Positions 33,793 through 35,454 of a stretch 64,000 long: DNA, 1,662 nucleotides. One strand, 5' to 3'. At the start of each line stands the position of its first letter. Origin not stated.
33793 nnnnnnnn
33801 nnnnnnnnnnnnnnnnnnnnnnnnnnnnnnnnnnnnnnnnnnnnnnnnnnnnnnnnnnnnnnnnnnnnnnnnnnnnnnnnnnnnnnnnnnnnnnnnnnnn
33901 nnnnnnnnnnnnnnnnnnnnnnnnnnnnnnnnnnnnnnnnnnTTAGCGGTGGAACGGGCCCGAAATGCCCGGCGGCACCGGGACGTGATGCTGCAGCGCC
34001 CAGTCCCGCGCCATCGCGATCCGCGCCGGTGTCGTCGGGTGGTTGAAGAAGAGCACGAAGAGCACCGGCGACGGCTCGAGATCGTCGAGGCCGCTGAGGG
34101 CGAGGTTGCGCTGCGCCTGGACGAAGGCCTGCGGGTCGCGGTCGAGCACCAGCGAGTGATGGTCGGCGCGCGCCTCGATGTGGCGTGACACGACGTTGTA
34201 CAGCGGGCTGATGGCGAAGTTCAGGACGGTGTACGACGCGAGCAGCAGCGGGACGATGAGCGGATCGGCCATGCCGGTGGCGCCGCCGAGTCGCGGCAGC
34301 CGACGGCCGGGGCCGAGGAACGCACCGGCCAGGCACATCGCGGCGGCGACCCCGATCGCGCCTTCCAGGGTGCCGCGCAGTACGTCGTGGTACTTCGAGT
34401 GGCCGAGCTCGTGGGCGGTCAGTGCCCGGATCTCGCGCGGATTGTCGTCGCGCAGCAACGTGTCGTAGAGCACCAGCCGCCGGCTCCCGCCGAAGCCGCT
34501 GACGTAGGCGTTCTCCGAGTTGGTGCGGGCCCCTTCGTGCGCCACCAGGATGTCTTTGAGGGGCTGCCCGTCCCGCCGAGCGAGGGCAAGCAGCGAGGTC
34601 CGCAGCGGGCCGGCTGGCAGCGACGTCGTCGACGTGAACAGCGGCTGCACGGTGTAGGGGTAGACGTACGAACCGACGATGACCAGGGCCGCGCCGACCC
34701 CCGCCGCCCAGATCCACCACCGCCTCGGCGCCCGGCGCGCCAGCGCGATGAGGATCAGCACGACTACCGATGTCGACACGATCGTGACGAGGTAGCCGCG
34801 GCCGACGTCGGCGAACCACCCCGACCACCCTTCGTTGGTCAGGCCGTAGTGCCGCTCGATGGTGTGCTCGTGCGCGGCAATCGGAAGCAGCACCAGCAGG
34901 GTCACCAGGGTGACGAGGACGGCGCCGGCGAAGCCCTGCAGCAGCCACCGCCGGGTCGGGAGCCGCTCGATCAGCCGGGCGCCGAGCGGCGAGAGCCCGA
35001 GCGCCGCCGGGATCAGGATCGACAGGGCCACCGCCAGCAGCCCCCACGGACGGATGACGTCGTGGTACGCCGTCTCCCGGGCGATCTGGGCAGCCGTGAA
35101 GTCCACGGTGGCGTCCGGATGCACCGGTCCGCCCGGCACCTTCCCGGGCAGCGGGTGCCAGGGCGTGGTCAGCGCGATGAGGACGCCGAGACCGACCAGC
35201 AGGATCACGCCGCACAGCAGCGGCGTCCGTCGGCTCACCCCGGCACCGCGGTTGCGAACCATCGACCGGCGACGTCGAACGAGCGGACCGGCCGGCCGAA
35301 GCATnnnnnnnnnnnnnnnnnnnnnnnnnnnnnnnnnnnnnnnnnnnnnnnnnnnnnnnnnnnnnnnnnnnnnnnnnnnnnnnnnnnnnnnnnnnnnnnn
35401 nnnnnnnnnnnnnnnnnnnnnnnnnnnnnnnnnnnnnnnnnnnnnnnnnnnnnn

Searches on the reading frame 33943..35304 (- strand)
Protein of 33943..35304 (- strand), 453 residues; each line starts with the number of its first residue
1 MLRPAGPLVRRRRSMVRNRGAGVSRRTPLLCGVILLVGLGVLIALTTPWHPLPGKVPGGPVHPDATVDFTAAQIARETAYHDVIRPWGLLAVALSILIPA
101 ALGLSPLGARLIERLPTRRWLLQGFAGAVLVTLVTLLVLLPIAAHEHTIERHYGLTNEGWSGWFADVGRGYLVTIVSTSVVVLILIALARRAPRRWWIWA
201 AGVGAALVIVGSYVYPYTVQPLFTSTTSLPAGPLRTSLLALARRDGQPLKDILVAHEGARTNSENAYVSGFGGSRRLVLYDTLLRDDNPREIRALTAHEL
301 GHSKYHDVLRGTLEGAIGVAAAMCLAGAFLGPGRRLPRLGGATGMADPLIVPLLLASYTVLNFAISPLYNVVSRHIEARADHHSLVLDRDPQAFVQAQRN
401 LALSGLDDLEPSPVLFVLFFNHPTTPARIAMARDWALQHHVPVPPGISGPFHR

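Call 93: search_protein_families(library=pfam, proteins=[window:33943-35304:-], max_evalue=0.01)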
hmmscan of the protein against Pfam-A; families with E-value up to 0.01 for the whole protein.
window:33943-35304:- (453 aa): 3 families
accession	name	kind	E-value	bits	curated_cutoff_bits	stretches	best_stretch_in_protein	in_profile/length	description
PF01435.24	Peptidase_M48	-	9.9e-19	68.3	20.3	1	233-435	6-185/186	Peptidase family M48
PF16491.10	Peptidase_M48_N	-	3.9e-14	53.4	27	1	103-224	56-178/179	CAAX prenyl protease N-terminal, five membrane helices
PF03631.20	Virul_fac_BrkB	-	0.0095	16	33.7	1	119-217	117-213/259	Virulence factor BrkB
